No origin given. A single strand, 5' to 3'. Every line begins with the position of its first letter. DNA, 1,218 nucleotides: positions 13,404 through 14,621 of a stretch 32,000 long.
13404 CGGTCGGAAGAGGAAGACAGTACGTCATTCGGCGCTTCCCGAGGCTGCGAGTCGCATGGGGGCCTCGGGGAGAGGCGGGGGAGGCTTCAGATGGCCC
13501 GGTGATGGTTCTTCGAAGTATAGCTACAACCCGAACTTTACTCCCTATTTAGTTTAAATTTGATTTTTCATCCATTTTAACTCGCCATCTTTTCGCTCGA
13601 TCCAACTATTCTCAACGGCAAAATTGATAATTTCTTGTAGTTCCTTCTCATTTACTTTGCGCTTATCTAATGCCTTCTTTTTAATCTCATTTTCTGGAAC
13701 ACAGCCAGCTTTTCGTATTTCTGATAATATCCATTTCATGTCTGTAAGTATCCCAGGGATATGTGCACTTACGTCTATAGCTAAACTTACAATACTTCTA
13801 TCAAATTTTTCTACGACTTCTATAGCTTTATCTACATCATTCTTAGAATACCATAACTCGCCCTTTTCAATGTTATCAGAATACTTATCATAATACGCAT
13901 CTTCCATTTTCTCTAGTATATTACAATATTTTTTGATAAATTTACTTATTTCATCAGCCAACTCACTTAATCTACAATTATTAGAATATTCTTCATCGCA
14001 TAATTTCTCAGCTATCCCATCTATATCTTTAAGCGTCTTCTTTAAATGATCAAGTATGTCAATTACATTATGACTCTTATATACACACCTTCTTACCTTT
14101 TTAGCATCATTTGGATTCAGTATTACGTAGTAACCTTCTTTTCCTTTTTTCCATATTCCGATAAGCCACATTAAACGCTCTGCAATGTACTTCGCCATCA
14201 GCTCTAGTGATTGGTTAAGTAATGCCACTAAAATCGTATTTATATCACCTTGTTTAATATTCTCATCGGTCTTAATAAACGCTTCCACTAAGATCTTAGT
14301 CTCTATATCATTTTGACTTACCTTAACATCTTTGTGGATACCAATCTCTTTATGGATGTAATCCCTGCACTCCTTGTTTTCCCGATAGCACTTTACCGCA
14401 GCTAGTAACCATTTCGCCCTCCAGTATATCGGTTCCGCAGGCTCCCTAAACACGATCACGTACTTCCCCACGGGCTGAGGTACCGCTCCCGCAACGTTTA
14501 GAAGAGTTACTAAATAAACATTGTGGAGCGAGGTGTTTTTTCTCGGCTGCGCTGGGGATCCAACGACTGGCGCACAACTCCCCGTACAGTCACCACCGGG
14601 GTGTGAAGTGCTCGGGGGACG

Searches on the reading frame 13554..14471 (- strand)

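Call 20: search_protein_families(library=pfam, max_evalue=0.01, proteins=[window:13554-14471:-])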
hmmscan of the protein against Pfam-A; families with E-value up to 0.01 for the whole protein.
window:13554-14471:- (305 aa): 0 families

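Call 31: search_protein_families(library=phrogs, max_evalue=0.01, proteins=[window:13554-14471:-])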
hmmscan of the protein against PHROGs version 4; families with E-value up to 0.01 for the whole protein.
window:13554-14471:- (305 aa): 1 family
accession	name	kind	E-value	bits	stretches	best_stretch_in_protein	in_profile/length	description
phrog_11953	-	DNA, RNA and nucleotide metabolism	0.0064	17.3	0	31-100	82-151/154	exonuclease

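Call 32: search_protein_families(library=ncbifam, max_evalue=0.01, proteins=[window:13554-14471:-])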
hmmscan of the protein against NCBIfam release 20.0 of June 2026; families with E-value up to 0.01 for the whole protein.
window:13554-14471:- (305 aa): 0 families
